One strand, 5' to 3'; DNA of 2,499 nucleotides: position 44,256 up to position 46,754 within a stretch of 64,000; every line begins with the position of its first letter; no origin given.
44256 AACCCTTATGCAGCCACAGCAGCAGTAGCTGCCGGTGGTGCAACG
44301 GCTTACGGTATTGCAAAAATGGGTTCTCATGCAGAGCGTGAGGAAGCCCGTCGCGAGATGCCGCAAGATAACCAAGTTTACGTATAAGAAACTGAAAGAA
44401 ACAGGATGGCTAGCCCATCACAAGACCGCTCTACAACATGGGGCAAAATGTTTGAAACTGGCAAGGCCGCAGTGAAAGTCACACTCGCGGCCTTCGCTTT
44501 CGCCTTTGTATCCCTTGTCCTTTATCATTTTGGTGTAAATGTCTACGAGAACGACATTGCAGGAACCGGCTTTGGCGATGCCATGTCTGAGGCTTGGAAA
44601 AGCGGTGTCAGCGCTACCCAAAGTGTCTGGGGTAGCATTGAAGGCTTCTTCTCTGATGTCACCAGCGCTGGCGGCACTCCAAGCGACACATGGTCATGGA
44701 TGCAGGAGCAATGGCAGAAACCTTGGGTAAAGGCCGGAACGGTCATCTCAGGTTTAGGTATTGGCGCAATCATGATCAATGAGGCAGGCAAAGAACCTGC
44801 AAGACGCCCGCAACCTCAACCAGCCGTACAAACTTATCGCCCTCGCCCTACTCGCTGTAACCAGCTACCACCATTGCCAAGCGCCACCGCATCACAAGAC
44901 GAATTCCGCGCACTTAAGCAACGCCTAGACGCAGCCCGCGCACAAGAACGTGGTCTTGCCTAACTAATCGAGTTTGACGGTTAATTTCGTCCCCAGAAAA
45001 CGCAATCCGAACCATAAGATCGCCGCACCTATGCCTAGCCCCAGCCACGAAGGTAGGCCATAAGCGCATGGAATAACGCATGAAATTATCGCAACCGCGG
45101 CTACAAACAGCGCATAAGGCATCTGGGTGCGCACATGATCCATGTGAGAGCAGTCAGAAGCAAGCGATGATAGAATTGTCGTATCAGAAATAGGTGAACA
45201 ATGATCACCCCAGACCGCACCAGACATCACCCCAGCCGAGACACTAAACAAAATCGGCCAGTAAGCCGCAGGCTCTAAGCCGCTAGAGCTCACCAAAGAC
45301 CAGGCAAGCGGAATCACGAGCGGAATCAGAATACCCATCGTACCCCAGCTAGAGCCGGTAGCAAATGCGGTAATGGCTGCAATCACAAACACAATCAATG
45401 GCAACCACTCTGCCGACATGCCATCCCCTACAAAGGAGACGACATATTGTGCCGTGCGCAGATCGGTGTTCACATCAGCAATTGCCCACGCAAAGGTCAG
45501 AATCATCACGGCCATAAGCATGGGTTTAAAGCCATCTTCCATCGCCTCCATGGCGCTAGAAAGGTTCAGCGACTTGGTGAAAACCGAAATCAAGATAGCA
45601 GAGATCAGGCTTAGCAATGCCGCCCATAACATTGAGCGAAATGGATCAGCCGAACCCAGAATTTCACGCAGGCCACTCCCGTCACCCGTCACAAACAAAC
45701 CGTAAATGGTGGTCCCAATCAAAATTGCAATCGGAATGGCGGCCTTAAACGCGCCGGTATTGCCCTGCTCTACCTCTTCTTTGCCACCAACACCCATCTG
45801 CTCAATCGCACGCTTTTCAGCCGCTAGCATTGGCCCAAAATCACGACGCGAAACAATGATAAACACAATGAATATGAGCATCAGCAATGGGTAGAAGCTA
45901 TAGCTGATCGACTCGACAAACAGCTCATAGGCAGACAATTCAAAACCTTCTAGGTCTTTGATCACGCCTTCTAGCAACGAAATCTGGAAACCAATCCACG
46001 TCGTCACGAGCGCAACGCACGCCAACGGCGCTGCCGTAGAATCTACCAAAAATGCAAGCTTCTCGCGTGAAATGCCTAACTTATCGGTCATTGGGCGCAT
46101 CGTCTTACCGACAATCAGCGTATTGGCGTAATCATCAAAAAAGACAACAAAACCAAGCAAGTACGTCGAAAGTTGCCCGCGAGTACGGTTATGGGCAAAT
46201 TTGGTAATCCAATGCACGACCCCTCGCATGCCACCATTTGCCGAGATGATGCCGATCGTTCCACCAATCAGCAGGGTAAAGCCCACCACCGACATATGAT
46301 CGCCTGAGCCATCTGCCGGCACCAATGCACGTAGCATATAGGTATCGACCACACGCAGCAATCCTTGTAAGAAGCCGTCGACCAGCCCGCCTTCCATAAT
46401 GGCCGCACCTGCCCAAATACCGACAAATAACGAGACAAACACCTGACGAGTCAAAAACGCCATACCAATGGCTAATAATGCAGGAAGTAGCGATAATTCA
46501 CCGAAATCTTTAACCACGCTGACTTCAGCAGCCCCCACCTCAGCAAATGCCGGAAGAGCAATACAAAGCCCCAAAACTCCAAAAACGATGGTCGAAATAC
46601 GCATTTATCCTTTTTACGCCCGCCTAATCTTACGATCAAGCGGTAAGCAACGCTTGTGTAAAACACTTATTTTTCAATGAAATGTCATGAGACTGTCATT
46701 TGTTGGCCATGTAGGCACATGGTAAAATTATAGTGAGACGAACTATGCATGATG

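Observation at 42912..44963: Trio with no recognisable family after acnA: a small acidic protein plus two doubly anchored membrane proteins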

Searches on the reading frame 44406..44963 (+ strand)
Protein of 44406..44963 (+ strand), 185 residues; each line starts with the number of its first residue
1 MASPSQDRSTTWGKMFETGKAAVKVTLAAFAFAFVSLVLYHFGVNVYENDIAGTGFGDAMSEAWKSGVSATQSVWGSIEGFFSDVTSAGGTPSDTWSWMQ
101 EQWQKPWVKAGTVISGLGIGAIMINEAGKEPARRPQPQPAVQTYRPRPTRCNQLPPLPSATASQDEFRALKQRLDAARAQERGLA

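Call 3: search_protein_families(library=pfam, proteins=[window:44406-44963:+], max_evalue=1)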
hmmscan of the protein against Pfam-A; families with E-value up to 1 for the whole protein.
window:44406-44963:+ (185 aa): 0 families

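Call 4: search_protein_families(library=ncbifam, proteins=[window:44406-44963:+], max_evalue=1)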
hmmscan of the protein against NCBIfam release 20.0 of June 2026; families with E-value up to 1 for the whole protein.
window:44406-44963:+ (185 aa): 0 families

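Call 46: find_homologous_proteins(query=A2, max_evalue=0.001)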
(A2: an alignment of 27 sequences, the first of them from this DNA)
Query A2 (27 sequences) (185 aa, profile of the alignment): 29 proteins with E <= 0.001 among 8000 candidates.
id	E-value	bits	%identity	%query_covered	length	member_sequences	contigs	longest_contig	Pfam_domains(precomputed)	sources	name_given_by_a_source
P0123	3.1e-37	146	-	-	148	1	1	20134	-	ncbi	-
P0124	5.9e-37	145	-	-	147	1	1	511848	-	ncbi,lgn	-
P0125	1.6e-35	141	-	-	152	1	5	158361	-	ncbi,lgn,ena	ncbi:MAG: hypothetical protein ACK502_04385 [Alphaproteobacteria bacterium]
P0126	2.1e-34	137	-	-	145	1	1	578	-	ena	-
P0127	2.3e-34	137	-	-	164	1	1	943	-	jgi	jgi:hypothetical protein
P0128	3.6e-34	136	-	-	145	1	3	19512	-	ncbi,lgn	-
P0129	1.4e-32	131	-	-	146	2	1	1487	-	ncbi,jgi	jgi:hypothetical protein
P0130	2.7e-32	130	-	-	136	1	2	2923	-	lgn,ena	-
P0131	8.3e-29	119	-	-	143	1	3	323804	-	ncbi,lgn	-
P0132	1.3e-28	118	-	-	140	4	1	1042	-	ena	-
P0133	3.2e-28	117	-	-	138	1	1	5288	-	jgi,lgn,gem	-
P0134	3.7e-28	117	-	-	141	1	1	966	-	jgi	jgi:hypothetical protein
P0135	5.0e-28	116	-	-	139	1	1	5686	-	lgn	-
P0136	2.5e-25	108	-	-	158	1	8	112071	-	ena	-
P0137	5.5e-25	106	45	10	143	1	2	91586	-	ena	-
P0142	1.1e-23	102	27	35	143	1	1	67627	-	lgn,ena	-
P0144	7.0e-23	100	46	11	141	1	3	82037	-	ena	-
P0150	8.9e-20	90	-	-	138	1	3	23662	-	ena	-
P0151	6.7e-17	80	-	-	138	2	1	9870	-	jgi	-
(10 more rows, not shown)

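Call 47: search_protein_families(library=padloc, proteins=[window:44406-44963:+], max_evalue=1)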
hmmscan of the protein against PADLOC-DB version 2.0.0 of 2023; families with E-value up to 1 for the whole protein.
window:44406-44963:+ (185 aa): 0 families

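Call 48: search_protein_families(library=phrogs, proteins=[window:44406-44963:+], max_evalue=1)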
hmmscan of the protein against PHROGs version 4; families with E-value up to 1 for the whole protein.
window:44406-44963:+ (185 aa): 8 families
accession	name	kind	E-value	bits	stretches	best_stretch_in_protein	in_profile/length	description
phrog_991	-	tail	0.0078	14.7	1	13-111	700-815/1966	tail length tape measure protein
phrog_1535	-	tail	0.018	14.1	1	60-115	859-963/1152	tail length tape measure protein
phrog_1272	-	tail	0.046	12.4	1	56-123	1037-1103/1606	tail length tape measure protein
phrog_4200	-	tail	0.054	13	1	52-109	253-303/732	tail length tape measure protein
phrog_6922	-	unknown function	0.28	10.8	1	50-105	388-444/768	-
phrog_58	-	tail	0.31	10.2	1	56-103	652-860/1544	tail length tape measure protein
phrog_26805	-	unknown function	0.4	9.9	0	57-84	238-265/697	-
phrog_305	-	tail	0.56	9.7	1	51-116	586-641/1001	tail length tape measure protein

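Call 64: find_encoding_contigs(protein=P0136, flank=5000, max_places=2)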
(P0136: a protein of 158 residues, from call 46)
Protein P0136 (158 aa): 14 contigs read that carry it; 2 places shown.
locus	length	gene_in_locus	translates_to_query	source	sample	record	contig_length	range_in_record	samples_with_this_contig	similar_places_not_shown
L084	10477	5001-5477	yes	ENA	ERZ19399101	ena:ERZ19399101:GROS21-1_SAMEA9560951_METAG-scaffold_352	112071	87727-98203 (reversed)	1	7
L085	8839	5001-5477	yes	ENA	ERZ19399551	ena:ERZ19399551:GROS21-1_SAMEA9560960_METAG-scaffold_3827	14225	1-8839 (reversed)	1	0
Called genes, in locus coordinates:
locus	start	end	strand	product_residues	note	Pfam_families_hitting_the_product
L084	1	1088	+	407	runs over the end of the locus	PF13685:Fe-ADH_2, PF00465:Fe-ADH (weak)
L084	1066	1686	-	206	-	PF00005:ABC_tran, PF13304:AAA_21 (faint)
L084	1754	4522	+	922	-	PF00330:Aconitase, PF00694:Aconitase_C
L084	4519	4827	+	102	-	-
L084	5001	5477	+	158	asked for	-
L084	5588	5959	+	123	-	-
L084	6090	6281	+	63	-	-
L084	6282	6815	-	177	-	PF07879:PHB_acc_N, PF05233:PHB_acc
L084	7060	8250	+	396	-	PF07167:PhaC_N, PF00561:Abhydrolase_1, PF12697:Abhydrolase_6, PF01738:DLH (faint)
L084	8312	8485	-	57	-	PF04964:Flp_Fap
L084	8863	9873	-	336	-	PF08447:PAS_3 (weak), PF13426:PAS_9, PF00990:GGDEF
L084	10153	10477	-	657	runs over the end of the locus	PF13589:HATPase_c_3, PF00183:HSP90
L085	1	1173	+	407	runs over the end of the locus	PF13685:Fe-ADH_2, PF00465:Fe-ADH (weak)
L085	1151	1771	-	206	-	PF00005:ABC_tran, PF13304:AAA_21 (faint)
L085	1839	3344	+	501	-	PF00330:Aconitase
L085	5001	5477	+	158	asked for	-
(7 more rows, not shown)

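Call 65: find_encoding_contigs(protein=P0137, flank=5000, max_places=2)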
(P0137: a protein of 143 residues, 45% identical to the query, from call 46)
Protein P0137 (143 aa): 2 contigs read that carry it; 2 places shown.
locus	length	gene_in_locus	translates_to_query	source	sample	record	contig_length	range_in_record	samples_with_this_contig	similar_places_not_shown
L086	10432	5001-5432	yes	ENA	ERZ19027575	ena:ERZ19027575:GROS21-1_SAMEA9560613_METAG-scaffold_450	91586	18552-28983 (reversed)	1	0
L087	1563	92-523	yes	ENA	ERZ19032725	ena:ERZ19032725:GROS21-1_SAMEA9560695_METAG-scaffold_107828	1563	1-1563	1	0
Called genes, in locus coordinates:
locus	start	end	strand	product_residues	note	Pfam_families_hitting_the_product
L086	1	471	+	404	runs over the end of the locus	PF13685:Fe-ADH_2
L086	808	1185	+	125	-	-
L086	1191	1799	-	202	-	PF00005:ABC_tran, PF13304:AAA_21 (faint)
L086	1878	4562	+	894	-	PF00330:Aconitase, PF00694:Aconitase_C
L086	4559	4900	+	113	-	-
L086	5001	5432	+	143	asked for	-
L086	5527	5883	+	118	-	-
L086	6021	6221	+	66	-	-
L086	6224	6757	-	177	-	PF07879:PHB_acc_N, PF05233:PHB_acc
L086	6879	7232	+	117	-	-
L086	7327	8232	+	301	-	PF12697:Abhydrolase_6, PF00561:Abhydrolase_1 (weak)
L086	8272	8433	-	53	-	PF04964:Flp_Fap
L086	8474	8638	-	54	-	PF04964:Flp_Fap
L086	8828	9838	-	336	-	PF13426:PAS_9, PF00990:GGDEF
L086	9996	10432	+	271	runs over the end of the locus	-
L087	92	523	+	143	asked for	-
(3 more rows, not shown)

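Call 66: find_encoding_contigs(protein=P0142, flank=5000, max_places=2)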
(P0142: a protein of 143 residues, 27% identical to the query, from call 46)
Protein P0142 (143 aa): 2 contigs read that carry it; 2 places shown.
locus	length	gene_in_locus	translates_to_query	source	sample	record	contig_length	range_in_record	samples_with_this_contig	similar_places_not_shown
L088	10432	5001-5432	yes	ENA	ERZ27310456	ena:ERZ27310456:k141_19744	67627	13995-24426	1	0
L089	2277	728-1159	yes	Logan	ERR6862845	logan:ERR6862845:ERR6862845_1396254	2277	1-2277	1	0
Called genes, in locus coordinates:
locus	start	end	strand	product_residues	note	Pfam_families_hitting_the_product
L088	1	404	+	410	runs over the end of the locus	PF00465:Fe-ADH (weak), PF13685:Fe-ADH_2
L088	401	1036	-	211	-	PF03379:CcmB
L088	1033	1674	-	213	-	PF00005:ABC_tran, PF02463:SMC_N (faint), PF13304:AAA_21 (faint)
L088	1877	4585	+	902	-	PF00330:Aconitase, PF00694:Aconitase_C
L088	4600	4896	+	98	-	-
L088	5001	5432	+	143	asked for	-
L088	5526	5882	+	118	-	-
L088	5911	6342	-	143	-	PF05071:NDUFA12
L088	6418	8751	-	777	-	PF03979:Sigma70_r1_1, PF00140:Sigma70_r1_2, PF04546:Sigma70_ner, PF04542:Sigma70_r2, PF04539:Sigma70_r3, PF04545:Sigma70_r4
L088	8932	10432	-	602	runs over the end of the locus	PF01807:Zn_ribbon_DnaG, PF08275:DNAG_N, PF01751:Toprim, PF13155:Toprim_2, PF13662:Toprim_4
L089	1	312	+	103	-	?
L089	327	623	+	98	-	-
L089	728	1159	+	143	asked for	-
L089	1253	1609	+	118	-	-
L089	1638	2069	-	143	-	PF05071:NDUFA12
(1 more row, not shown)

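Call 67: find_encoding_contigs(protein=P0144, flank=5000, max_places=2)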
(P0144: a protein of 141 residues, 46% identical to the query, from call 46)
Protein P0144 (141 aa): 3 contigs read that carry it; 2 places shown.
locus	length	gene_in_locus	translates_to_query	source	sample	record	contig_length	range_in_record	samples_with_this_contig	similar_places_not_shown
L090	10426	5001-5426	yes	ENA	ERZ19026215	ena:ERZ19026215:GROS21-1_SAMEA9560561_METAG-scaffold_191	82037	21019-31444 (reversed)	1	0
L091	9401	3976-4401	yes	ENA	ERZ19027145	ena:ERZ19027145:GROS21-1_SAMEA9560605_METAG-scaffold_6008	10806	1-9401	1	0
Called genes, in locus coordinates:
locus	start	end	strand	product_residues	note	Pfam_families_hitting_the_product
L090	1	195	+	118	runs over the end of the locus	-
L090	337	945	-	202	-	PF00005:ABC_tran, PF13304:AAA_21 (faint)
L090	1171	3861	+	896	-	PF00330:Aconitase, PF00694:Aconitase_C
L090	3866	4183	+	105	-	PF01909:NTP_transf_2, PF18765:Polbeta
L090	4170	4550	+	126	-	PF05168:HEPN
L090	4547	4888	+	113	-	-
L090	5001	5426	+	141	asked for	-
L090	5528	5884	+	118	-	-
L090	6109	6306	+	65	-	-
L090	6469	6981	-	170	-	PF07879:PHB_acc_N, PF05233:PHB_acc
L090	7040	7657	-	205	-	-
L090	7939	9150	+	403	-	PF07167:PhaC_N (weak), PF00561:Abhydrolase_1, PF12697:Abhydrolase_6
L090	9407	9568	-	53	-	PF04964:Flp_Fap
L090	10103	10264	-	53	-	PF04964:Flp_Fap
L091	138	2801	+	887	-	-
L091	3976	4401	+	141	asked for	-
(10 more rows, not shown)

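Call 85: search_solved_structures(query=A2, max_evalue=10)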
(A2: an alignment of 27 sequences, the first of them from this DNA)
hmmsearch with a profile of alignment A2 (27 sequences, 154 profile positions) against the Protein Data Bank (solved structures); distinct sequences matched with E-value up to 10: 24.
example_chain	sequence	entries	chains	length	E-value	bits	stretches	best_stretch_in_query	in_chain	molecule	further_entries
7ue2_A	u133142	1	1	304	0.0091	19.6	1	18-66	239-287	RPB_PLP3_R6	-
6ckv_A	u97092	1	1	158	0.018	18.6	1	6-48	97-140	Bcl-2-related ovarian killer protein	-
7y1q_A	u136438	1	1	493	0.066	16.8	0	85-139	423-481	Monocarboxylate transporter 1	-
6ags_A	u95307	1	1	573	0.079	16.5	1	54-121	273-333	NAD-dependent malic enzyme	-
8z9d_5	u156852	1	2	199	0.14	15.8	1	18-112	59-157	Photosystem II reaction center proteins PsbY, chloroplastic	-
5wdd_A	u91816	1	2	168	0.38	14.3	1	7-46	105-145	Bcl-2-related ovarian killer protein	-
2k3a_A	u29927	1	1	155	0.48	14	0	84-122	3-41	CHAP domain protein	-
8g9u_P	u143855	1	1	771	0.52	13.9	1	71-122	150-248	Cas3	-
4dag_A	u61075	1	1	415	0.54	13.8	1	11-88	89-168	Fusion glycoprotein F0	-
9nei_A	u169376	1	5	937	0.69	13.5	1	88-150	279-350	Potassium voltage-gated channel protein Shaker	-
1iba_A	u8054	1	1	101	0.92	13.1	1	77-107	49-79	GLUCOSE PERMEASE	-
9os5_A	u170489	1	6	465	1.2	12.7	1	11-88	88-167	Fusion glycoprotein F0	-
8t9z_A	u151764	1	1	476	1.2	12.6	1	11-88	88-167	Fusion glycoprotein F0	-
7aas_A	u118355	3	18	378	1.4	12.5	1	71-107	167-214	S-(hydroxymethyl)glutathione dehydrogenase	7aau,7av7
8hpj_A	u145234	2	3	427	1.4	12.4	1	59-102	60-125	Oxalate:formate antiporter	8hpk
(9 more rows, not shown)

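Call 87: search_solved_structures(query=A2, max_evalue=0.05, show_alignments=2)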
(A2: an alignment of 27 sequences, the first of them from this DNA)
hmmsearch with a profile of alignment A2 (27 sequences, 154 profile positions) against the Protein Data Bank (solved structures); distinct sequences matched with E-value up to 0.05: 2.
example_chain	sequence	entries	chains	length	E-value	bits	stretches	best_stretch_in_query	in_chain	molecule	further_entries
7ue2_A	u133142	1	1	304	0.0091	19.6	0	18-66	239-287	RPB_PLP3_R6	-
6ckv_A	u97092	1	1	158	0.018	18.6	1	6-48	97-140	Bcl-2-related ovarian killer protein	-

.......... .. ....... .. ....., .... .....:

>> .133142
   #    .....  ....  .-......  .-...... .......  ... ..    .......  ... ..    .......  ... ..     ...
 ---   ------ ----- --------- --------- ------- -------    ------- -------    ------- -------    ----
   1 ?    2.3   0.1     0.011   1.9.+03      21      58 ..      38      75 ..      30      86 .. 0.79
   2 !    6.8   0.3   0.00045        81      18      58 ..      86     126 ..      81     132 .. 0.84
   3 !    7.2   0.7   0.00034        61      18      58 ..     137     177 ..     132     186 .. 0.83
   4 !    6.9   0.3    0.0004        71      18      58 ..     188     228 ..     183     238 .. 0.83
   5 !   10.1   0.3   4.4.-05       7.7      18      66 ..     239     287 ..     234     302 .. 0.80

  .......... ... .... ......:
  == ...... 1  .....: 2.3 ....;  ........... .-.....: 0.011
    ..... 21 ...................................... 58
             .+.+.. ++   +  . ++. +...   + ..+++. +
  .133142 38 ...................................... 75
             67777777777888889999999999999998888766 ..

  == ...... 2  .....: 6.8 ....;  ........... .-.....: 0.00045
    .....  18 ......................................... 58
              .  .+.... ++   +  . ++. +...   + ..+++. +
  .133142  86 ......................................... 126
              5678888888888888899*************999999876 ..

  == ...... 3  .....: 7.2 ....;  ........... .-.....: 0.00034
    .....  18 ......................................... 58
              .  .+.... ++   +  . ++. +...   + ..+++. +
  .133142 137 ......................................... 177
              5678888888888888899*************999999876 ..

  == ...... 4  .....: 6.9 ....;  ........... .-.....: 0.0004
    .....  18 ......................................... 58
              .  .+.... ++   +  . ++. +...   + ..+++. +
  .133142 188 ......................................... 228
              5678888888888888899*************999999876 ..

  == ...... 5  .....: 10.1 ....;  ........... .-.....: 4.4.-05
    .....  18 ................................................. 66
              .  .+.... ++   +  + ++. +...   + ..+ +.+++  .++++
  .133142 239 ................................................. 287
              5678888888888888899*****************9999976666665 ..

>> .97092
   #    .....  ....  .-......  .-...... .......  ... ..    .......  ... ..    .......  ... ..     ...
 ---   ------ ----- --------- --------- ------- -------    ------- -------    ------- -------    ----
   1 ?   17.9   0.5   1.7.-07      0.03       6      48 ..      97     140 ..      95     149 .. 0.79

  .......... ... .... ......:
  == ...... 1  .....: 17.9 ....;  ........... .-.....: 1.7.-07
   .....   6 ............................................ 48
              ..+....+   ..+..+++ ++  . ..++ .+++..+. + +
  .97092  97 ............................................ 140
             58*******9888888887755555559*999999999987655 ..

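Call 88: find_encoding_contigs(protein=P0150, flank=4000, max_places=1)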
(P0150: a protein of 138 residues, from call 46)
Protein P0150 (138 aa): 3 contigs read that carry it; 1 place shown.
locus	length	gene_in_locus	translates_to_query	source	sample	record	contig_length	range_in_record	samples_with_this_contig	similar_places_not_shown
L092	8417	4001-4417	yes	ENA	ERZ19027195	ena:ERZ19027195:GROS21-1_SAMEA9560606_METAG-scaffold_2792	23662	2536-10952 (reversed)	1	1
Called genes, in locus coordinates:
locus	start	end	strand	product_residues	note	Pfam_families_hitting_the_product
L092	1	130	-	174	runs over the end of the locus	PF00005:ABC_tran, PF02463:SMC_N (faint), PF13304:AAA_21 (faint)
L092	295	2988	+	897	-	PF00330:Aconitase, PF00694:Aconitase_C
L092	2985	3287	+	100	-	-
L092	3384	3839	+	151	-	-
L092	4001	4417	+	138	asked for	-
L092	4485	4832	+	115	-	-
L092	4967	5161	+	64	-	-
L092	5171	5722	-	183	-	PF07879:PHB_acc_N, PF05233:PHB_acc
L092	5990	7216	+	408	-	PF07167:PhaC_N (weak), PF00561:Abhydrolase_1, PF12697:Abhydrolase_6 (weak)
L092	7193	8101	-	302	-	PF14378:PAP2_3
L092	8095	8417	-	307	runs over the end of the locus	PF14378:PAP2_3, PF01569:PAP2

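Call 89: find_encoding_contigs(protein=P0151, flank=4000, max_places=1)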
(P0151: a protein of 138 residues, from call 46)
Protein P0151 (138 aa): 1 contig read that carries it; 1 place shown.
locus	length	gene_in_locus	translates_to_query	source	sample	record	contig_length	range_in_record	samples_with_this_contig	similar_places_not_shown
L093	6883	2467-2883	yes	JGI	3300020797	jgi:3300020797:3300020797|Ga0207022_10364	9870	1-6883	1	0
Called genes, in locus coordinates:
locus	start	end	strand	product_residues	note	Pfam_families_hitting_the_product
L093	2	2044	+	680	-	?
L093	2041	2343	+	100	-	-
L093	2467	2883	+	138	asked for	-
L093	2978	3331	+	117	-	-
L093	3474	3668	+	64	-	-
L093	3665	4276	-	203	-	PF07879:PHB_acc_N, PF05233:PHB_acc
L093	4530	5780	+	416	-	PF07167:PhaC_N (weak), PF00561:Abhydrolase_1, PF12697:Abhydrolase_6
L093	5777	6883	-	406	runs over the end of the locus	PF13685:Fe-ADH_2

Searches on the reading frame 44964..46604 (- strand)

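Call 3: search_protein_families(library=pfam, proteins=[window:44964-46604:-], max_evalue=1)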
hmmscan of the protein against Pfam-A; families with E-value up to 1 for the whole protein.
window:44964-46604:- (546 aa): 2 families
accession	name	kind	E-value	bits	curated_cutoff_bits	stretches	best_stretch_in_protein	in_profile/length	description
PF03553.21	Na_H_antiporter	-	4.2e-57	194.2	23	2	195-510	2-299/303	Na+/H+ antiporter family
PF20910.2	TDP-43_C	-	0.23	12.4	27.9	0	407-426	56-74/105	TAR DNA-binding protein 43, C-terminal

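Call 4: search_protein_families(library=ncbifam, proteins=[window:44964-46604:-], max_evalue=1)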
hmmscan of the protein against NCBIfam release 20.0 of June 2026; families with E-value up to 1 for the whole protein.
window:44964-46604:- (546 aa): 4 families
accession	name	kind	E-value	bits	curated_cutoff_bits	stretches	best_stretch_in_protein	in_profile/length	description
NF000013.1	tet_NaH_anti_35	exception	1e-36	126.9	750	1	201-510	8-329/369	tetracycline efflux Na+/H+ antiporter family transporter Tet(35)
TIGR00931.1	antiport_nhaC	equivalog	1.2e-10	40.7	370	1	330-499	32-191/454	Na+/H+ antiporter NhaC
NF052307.1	ArgOrthExpArcD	equivalog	1.2e-08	34.3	650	1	323-508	47-217/469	arginine/ornithine antiporter ArcD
NF002595.0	PRK02251.2-1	equivalog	0.86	9.9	109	0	74-116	35-77/84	cell division protein CrgA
